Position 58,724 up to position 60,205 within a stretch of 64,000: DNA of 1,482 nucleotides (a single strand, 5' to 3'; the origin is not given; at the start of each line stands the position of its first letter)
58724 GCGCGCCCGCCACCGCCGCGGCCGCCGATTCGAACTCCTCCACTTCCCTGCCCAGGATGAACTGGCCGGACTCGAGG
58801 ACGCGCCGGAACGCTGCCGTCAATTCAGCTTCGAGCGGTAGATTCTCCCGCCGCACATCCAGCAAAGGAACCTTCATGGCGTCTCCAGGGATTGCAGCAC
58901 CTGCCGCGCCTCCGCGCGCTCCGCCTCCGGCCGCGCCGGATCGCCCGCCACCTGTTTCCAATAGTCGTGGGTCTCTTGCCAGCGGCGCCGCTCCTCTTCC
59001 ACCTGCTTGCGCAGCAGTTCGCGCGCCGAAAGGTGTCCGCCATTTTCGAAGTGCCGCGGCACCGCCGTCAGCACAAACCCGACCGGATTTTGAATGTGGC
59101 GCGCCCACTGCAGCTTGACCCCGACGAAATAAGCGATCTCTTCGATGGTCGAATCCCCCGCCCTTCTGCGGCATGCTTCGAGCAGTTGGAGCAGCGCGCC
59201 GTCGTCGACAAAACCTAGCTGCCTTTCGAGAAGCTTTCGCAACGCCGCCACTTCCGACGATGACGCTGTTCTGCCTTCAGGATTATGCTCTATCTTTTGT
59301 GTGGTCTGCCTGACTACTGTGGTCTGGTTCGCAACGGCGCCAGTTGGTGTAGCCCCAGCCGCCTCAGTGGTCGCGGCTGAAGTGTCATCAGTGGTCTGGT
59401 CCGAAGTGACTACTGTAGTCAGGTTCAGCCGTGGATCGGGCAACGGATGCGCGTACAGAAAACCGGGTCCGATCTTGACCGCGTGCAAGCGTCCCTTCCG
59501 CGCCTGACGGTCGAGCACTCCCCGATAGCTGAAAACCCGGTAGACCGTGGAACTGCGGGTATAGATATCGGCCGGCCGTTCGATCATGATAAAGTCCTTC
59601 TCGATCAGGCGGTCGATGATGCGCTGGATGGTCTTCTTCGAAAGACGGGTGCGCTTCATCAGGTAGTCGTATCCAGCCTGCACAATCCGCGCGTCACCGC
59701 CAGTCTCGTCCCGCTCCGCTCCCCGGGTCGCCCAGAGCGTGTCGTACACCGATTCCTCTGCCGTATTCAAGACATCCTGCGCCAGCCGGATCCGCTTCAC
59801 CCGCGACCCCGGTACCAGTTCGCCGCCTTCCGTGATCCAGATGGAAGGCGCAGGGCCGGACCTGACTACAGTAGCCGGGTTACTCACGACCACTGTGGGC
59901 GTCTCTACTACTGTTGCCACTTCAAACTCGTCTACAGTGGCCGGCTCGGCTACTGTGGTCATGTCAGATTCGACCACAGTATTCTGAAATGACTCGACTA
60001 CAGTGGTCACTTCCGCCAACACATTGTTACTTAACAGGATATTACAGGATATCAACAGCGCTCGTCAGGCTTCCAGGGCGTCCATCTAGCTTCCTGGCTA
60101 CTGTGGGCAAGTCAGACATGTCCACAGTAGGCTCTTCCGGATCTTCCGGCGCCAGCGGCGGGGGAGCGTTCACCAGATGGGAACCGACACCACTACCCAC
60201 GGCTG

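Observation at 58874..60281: Winged-helix Rep-like gene saturated with a self-complementary CTAC[AT]GTGG motif that encodes T-T-V-V on both strands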

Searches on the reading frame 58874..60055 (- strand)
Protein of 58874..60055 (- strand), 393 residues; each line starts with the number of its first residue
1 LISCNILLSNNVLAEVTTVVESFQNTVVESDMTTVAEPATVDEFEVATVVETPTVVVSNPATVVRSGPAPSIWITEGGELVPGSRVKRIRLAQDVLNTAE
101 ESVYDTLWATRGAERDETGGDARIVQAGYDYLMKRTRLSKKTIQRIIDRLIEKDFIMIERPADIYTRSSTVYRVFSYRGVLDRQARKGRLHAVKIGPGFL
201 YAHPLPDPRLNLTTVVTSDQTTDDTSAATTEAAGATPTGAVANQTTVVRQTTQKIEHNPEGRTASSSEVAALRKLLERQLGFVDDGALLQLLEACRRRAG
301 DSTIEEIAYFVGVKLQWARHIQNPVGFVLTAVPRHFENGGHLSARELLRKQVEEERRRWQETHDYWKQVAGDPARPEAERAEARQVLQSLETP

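Call 4: search_protein_families(library=pfam, proteins=[window:58874-60055:-], max_evalue=1)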
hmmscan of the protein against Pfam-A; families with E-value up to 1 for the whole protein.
window:58874-60055:- (393 aa): 11 families
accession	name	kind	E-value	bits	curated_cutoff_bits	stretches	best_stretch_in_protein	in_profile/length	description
PF13730.12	HTH_36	-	3.5e-05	24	25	1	129-156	28-55/55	Helix-turn-helix domain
PF12802.13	MarR_2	-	0.008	16.8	27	1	132-158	26-52/61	MarR family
PF21984.2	DnaD_N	-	0.009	16.6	27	1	131-172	40-81/101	DnaD N-terminal domain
PF13551.12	HTH_29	-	0.012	16.1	28.1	0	133-152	19-38/64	Winged helix-turn helix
PF03965.22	Penicillinase_R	-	0.013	16.3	22.6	1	130-160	25-55/115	Penicillinase repressor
PF15977.11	HTH_46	-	0.025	15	29.3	1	129-160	26-57/68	Winged helix-turn-helix DNA binding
PF13412.12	HTH_24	-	0.038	14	21.9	1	132-156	23-47/48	Winged helix-turn-helix DNA-binding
PF10557.15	Cullin_Nedd8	-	0.055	14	36.9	1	130-156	31-57/63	Cullin protein neddylation domain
PF01515.24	PTA_PTB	-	0.092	12.5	24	1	216-284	101-165/319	Phosphate acetyl/butaryl transferase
PF01047.28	MarR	-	0.1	13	24.6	1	132-157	23-48/59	MarR family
PF01978.25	TrmB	-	0.1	12.9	25.6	1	132-169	28-59/68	Sugar-specific transcriptional regulator TrmB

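Call 5: find_homologous_proteins(query=window:58874-60055:-, max_evalue=0.001)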
Query window:58874-60055:- (393 aa): 243 proteins with E <= 0.001 among 8000 candidates; the best 120 are listed.
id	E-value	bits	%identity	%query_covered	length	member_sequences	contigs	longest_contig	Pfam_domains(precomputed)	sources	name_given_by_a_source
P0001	3.7e-143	495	65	96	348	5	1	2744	PF13730.13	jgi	jgi:predicted transcriptional regulator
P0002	4.4e-137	475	73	78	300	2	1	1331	-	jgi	jgi:predicted transcriptional regulator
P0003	2.5e-123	430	61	94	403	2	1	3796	-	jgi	jgi:predicted transcriptional regulator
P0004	2.0e-122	427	64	84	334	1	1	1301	-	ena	-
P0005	1.1e-120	421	59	92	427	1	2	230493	-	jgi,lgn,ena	-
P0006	4.3e-120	419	59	98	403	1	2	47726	-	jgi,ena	-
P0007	6.4e-119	415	58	93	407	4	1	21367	PF13730.13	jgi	-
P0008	6.7e-119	415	60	90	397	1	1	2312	-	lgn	-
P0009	1.5e-118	414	58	95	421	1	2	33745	-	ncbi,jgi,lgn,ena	jgi:predicted transcriptional regulator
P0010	2.3e-117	410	56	97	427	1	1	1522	-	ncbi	-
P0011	6.5e-114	399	63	83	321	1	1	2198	-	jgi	jgi:predicted transcriptional regulator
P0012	9.4e-114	398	53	97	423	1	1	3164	PF13730.13,PF12802.14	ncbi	-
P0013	1.1e-113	398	53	96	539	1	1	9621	-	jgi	jgi:hypothetical protein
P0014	2.4e-113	397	55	96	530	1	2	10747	-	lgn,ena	-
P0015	3.2e-113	396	62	81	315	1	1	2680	-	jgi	-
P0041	8.1e-91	323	47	95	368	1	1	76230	-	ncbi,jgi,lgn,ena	-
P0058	8.3e-76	273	43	98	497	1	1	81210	-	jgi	jgi:predicted transcriptional regulator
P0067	3.5e-75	271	45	87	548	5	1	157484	-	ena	-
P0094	3.7e-72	261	44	89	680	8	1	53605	-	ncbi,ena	-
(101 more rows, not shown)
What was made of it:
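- JGI names the family 'predicted transcriptional regulator' (call 5).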

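Call 10: find_encoding_contigs(protein=P0005, flank=10000, max_places=3)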
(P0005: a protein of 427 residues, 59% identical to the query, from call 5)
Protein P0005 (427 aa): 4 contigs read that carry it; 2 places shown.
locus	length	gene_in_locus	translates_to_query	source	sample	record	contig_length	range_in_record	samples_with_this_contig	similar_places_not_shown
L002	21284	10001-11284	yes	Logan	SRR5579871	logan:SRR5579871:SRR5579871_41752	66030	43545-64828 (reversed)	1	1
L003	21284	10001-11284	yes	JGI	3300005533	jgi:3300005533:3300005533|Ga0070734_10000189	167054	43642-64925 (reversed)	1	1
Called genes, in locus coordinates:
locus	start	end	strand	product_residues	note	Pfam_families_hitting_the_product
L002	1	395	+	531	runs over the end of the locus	?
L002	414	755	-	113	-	-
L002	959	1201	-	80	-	-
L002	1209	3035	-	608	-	PF00012:HSP70, PF06723:MreB_Mbl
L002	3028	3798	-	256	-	PF01025:GrpE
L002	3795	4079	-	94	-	PF00226:DnaJ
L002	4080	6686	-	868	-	-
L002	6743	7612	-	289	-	PF02899:Phage_int_SAM_1, PF13495:Phage_int_SAM_4 (weak), PF00589:Phage_integrase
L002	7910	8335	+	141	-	PF01850:PIN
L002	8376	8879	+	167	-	-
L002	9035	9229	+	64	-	PF00376:MerR (weak), PF12728:HTH_17 (weak)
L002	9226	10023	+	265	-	PF00142:Fer4_NifH (faint), PF01656:CbiA, PF02374:ArsA_ATPase (weak), PF10609:ParA (faint), PF13614:AAA_31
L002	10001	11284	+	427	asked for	-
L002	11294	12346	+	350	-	PF00294:PfkB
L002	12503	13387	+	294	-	PF13385:Laminin_G_3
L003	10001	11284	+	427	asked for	-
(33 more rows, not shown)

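Call 11: find_encoding_contigs(protein=P0009, flank=10000, max_places=3)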
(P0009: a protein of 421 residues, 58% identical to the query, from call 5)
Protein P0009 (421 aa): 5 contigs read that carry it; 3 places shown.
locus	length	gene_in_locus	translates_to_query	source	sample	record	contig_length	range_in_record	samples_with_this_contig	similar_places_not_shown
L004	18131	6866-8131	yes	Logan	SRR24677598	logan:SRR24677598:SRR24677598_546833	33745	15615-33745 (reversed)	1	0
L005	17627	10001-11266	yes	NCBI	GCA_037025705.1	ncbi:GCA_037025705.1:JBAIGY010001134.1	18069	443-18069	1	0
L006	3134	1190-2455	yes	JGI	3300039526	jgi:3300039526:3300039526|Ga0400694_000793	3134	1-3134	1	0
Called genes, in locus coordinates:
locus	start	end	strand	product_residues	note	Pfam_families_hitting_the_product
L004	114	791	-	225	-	PF00072:Response_reg, PF00486:Trans_reg_C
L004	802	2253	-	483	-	PF00512:HisKA, PF02518:HATPase_c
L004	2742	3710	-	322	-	PF02899:Phage_int_SAM_1, PF00589:Phage_integrase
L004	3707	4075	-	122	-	-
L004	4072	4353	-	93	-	-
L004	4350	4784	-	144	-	PF01850:PIN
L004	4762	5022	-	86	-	-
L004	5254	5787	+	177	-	-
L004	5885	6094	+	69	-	PF12728:HTH_17 (weak), PF00376:MerR (weak)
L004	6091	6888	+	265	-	PF00142:Fer4_NifH (faint), PF01656:CbiA, PF02374:ArsA_ATPase (weak), PF09140:MipZ (faint), PF10609:ParA (weak), PF13614:AAA_31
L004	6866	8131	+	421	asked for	-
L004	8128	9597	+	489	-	PF00535:Glycos_transf_2, PF13641:Glyco_tranf_2_3, PF13489:Methyltransf_23, PF08241:Methyltransf_11, PF08242:Methyltransf_12, PF13649:Methyltransf_25 (weak)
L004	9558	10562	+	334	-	PF00294:PfkB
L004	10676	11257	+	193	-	PF00908:dTDP_sugar_isom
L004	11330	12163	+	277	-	PF13946:DUF4214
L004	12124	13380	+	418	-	PF13439:Glyco_transf_4 (weak), PF13579:Glyco_trans_4_4, PF13692:Glyco_trans_1_4, PF13524:Glyco_trans_1_2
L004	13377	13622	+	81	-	PF13946:DUF4214 (weak)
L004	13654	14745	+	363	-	PF08242:Methyltransf_12 (weak)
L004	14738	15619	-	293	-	-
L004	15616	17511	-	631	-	PF13692:Glyco_trans_1_4, PF00534:Glycos_transf_1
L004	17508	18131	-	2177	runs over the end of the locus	PF10174:Cast, PF00261:Tropomyosin (weak), PF19220:Rod_CreS (faint), PF24161:CCDC39 (faint), PF13692:Glyco_trans_1_4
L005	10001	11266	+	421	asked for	-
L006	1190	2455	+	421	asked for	-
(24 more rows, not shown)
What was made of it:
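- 58874..58877 (-): ATGA stop/start overlap with the downstream DegT/DnrJ-type aminotransferase gene (57732-58877). The same 4-bp overlap with a different glycan gene occurs in L004 (call 11).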

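Call 12: find_encoding_contigs(protein=P0041, flank=10000, max_places=3)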
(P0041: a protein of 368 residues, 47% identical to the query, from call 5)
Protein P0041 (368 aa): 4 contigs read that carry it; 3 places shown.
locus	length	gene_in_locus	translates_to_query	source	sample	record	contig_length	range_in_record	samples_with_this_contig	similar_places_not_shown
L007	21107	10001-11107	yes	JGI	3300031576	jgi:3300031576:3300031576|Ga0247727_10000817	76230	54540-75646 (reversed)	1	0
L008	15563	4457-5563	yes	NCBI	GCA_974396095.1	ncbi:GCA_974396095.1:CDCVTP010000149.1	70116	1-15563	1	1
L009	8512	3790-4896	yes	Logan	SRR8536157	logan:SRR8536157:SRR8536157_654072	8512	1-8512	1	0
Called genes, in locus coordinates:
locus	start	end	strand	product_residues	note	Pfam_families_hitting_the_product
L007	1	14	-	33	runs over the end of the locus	-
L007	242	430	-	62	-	-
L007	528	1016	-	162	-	PF01872:RibD_C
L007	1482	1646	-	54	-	-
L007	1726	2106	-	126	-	PF02661:Fic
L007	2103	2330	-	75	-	PF20605:Antitox_RHH (weak)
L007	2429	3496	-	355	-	PF02899:Phage_int_SAM_1, PF13495:Phage_int_SAM_4, PF00589:Phage_integrase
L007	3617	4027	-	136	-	PF00239:Resolvase, PF13936:HTH_38 (faint)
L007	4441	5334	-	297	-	PF00561:Abhydrolase_1, PF12146:Hydrolase_4, PF12697:Abhydrolase_6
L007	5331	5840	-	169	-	PF08327:AHSA1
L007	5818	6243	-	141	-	PF12802:MarR_2 (faint), PF12840:HTH_20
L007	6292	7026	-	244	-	PF13401:AAA_22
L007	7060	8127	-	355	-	PF13518:HTH_28 (weak), PF00665:rve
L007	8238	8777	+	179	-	-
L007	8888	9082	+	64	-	PF12728:HTH_17 (weak), PF00376:MerR (weak), PF13411:MerR_1 (faint)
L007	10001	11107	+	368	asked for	-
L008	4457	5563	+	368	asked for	-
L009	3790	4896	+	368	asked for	-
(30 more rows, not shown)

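Call 15: find_related_loci(query=A1, collection=metagenome_contigs, flank=10000)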
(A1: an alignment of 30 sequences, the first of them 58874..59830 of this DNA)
Query A1 (318 aa) in metagenome_contigs; peptide patterns used: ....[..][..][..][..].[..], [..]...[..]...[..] (x = any residue, [..] = any of these).
387 stretches matched a pattern; 54 encode a relative of the query (tblastn E <= 1e-3); 54 distinct loci.
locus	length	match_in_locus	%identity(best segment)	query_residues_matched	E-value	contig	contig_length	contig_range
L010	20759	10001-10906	65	1-315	4e-123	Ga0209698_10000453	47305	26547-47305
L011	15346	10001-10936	62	1-315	5e-120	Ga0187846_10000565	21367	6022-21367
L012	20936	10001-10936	61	1-315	6e-120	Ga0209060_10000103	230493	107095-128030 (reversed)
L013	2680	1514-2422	62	1-315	6e-124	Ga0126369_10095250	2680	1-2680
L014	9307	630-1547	57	1-316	5e-109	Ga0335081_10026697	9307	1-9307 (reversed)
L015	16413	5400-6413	55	1-316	2e-108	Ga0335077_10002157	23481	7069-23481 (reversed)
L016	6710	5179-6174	58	1-316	4e-108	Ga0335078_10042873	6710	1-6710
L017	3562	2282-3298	53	1-316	3e-104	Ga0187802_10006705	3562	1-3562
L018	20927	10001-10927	49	1-312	6e-91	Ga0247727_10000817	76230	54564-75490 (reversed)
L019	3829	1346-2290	49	1-294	4e-82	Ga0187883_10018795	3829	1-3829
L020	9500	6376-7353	47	1-307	2e-81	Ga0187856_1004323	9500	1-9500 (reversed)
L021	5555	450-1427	47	1-307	2e-81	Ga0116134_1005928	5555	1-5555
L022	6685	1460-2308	53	1-262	2e-81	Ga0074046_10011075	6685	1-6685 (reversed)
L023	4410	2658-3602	47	1-294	5e-81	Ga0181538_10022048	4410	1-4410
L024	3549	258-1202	48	1-294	3e-81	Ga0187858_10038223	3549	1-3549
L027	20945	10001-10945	47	1-294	7e-81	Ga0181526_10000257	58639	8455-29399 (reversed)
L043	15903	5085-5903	49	1-262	8e-73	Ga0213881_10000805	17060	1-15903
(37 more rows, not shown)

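Call 20: search_protein_families(library=phrogs, proteins=[P0009, L004:5254-5787:+, L004:5885-6094:+, L004:6091-6888:+, window:58874-60055:-], max_evalue=0.01)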
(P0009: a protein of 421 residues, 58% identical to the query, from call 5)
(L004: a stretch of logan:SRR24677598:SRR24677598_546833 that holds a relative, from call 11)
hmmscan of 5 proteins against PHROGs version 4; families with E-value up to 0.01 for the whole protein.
P0009 (421 aa): 7 families
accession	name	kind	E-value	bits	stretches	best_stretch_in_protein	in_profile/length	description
phrog_6643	-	DNA, RNA and nucleotide metabolism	3.2e-05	24.5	1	155-266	35-136/313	replication initiation protein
phrog_270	-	DNA, RNA and nucleotide metabolism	0.00025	21.5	1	156-192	67-102/383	replication initiation protein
phrog_8102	-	DNA, RNA and nucleotide metabolism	0.00032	20.9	1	121-204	25-105/337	replication initiation protein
phrog_11046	-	transcription regulation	0.0032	18.3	1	163-190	29-56/94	transcriptional regulator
phrog_391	-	DNA, RNA and nucleotide metabolism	0.0036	18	0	155-213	35-96/298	replication initiation O-like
phrog_678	-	DNA, RNA and nucleotide metabolism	0.0074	16.9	0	158-191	86-119/346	replication initiation O-like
phrog_12881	-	DNA, RNA and nucleotide metabolism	0.0074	16.6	0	162-203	90-131/280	DNA binding protein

L004:5254-5787:+ (177 aa): 0 families

L004:5885-6094:+ (69 aa): 8 families
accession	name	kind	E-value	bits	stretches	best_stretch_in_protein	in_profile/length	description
phrog_66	-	integration and excision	2.5e-06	28.4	1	6-68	84-144/412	excisionase and transcriptional regulator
phrog_6620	-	integration and excision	1.2e-05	26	1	16-64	2-49/201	transposase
phrog_9834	-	integration and excision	0.00067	20.9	1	19-52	31-64/86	excisionase and transcriptional regulator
phrog_11671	-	unknown function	0.00082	20.5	1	15-65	7-56/146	-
phrog_2907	-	integration and excision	0.00085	20.7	1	19-55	10-46/117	excisionase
phrog_575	-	integration and excision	0.00099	20.2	1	22-55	20-53/71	Cox-like excisionase and repressor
phrog_125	-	DNA, RNA and nucleotide metabolism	0.0023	18.5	1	10-52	174-216/254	DNA invertase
phrog_57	-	head and packaging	0.0036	18.2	1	13-56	10-54/199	terminase small subunit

L004:6091-6888:+ (265 aa): 1 family
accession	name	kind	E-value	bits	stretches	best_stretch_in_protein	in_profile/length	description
phrog_164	-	DNA, RNA and nucleotide metabolism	7.9e-36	125.1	1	1-251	224-474/500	ParA-like partition protein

window:58874-60055:- (393 aa): 3 families
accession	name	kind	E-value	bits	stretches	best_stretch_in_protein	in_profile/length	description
phrog_6643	-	DNA, RNA and nucleotide metabolism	1.6e-07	32.1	1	123-276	34-167/313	replication initiation protein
phrog_270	-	DNA, RNA and nucleotide metabolism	0.00027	21.4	1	126-177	67-118/383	replication initiation protein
phrog_678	-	DNA, RNA and nucleotide metabolism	0.0099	16.5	0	128-175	87-135/346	replication initiation O-like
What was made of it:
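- On Lambda-O / phage replisome-organizer type initiators with an intragenic origin: There are only weak PHROG hits to 'replication initiation protein' (1.6e-7) and 'O-like' (0.01) (call 20).
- PHROG 'replication initiation protein' hits reach 1.6e-7 (call 20).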

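Call 21: search_protein_families(library=ncbifam, proteins=[P0009, L004:5254-5787:+, L004:5885-6094:+, L004:6091-6888:+, P0094], max_evalue=0.01)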
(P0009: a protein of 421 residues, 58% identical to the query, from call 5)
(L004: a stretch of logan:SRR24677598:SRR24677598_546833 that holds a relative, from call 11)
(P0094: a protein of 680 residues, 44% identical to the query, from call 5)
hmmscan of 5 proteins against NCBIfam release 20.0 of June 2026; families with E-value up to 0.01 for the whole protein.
P0009 (421 aa): 0 families

L004:5254-5787:+ (177 aa): 0 families

L004:5885-6094:+ (69 aa): 4 families
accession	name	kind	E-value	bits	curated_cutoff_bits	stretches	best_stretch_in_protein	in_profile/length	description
TIGR01764.1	excise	domain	9.7e-06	25.9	28.8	1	19-43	5-29/49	excisionase family DNA-binding protein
TIGR03453.1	partition_RepA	equivalog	0.00017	20.6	348.45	1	16-68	34-85/387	plasmid partitioning protein RepA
NF033518.0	transpos_IS607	equivalog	0.0018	17.8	110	1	20-56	2-37/187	IS607 family transposase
NF007590.0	PRK10227.1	equivalog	0.003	17.6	244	1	19-62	4-46/135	Cu(I)-responsive transcriptional regulator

L004:6091-6888:+ (265 aa): 27 families (the best 25 are shown)
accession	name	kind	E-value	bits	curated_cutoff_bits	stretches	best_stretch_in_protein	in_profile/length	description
NF041546.1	ParA_partition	equivalog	1.8e-22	79.9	180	2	6-53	4-51/203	ParA family partition ATPase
TIGR03453.1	partition_RepA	equivalog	2e-15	56.6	348.45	1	6-151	109-272/387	plasmid partitioning protein RepA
TIGR01007.1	eps_fam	subfamily_domain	1.6e-10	40.9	108.05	1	4-129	20-143/204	polysaccharide biosynthesis tyrosine autokinase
NF010443.0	PRK13869.1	subfamily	3.1e-09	36.1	446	1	5-56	125-176/405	plasmid-partitioning protein RepA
NF041283.1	PrgP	equivalog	5e-09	35.9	400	1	5-143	6-152/297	ParA superfamily DNA segregation protein PrgP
TIGR03371.1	cellulose_yhjQ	equivalog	1.1e-08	34.8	157.85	1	3-240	3-235/246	cellulose biosynthesis protein BcsQ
TIGR00345.1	GET3_arsA_TRC40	subfamily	2.8e-08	33.7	135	1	10-45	5-40/299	TRC40/GET3/ArsA family transport-energizing ATPase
TIGR01969.1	minD_arch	subfamily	1.8e-07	30.6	201.75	1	5-238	4-222/251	cell division ATPase MinD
TIGR04291.1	arsen_driv_ArsA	equivalog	2.3e-07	29.9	650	1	6-49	324-367/565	arsenical pump-driving ATPase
NF010259.0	PRK13705.1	equivalog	6.8e-07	28.6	725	1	5-47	110-153/388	plasmid-partitioning protein SopA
NF033200.1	F430_CfbC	exception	6.9e-07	28.9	402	1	10-48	8-46/260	Ni-sirohydrochlorin a,c-diamide reductive cyclase ATP-dependent reductase subunit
NF047398.1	AAA_KGGVGR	domain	2e-06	28.3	90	1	10-39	11-40/190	KGGVGR-motif variant AAA ATPase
TIGR01281.1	DPOR_bchL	equivalog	3.1e-06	26.8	345.15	1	9-49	7-47/268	ferredoxin:protochlorophyllide reductase (ATP-dependent) iron-sulfur ATP-binding protein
NF041136.1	MrpORP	equivalog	5.8e-06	25.8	450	1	3-52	7-57/365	iron-sulfur cluster carrier protein MrpORP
TIGR01968.1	minD_bact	equivalog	6.8e-06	25.6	212.9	1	5-39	5-39/261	septum site-determining protein MinD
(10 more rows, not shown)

P0094 (680 aa): 1 family
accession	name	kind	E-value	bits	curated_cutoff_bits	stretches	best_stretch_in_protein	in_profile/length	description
NF012168.1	BlaI_of_BCL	exception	0.006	16.5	180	0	356-394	31-69/121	penicillinase repressor BlaI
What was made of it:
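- Closest known: repABC replicons. Same: HTH_17 plus ParA resemble a split RepA (TIGR03453, call 21).
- HTH_17 and ParA together look like a split type-Ia ParA (RepA of repABC) (call 21).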

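Call 23: search_solved_structures(query=A1, max_evalue=10, show_alignments=2)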
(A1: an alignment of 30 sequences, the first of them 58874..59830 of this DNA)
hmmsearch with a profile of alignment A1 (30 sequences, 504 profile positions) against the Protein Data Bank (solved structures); distinct sequences matched with E-value up to 10: 0.
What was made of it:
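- Tried and rejected: No hit (call 23).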

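Call 25: search_dna_similar(query=P0009, collection=plasmids, mode=protein, max_evalue=0.001, max_rows=30)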
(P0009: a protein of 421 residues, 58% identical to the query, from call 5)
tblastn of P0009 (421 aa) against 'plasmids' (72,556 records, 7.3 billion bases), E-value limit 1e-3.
No match.

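Call 26: predict_structure(alignment_id=A1)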
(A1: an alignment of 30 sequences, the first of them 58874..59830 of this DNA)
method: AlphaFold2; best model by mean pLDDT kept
length: 318 residues; sequences in the alignment: 30
mean_pLDDT: 76.8   pTM: 0.41
mean pLDDT of the five models: 76.8, 76.0, 75.3, 71.7, 71.5
residues with pLDDT >= 90: 123; 70-90: 110; 50-70: 32; < 50: 53
segments of 3 or more residues with pLDDT < 50: 137-186
pLDDT, mean of each block of 10 residues (from residue 1): 63 74 91 79 74 94 95 92 90 92 85 77 66 51 34 30 33 33 48 88 88 92 90 92 84 92 86 89 91 92 91 83
secondary structure, 60 per line:
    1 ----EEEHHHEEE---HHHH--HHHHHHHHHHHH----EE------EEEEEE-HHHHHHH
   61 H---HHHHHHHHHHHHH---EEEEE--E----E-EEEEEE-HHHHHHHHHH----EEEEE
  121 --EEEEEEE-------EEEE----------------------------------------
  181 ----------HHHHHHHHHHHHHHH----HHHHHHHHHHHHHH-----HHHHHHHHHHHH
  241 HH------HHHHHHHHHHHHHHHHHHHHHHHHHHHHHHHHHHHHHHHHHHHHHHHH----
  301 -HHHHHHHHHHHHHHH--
elements in order: E5-7 E11-13 H17-20 H23-34 E47-52 H54-61 H65-77 E81-85 E95-100 H102-111 E116-120 E123-129 E137-140 H191-205 H210-223 H229-242 H249-296 H302-316
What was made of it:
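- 59312..59420 (.): Array R2: sites at 59408, 59384 (degenerate), 59360 (degenerate) and 59312, which are lattice positions 0, 24, 48 and 96 bp. The same fixed lattice is found in all homologs. The segment encodes the disordered inter-domain linker (pLDDT below 50, residues 137-186 of the window model, call 26).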

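Call 28: search_dna_similar(query=P0009, collection=phages, mode=protein, max_evalue=0.01, max_rows=20)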
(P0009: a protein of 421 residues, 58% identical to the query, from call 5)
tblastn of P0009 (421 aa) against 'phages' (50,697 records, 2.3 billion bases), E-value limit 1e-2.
No match.
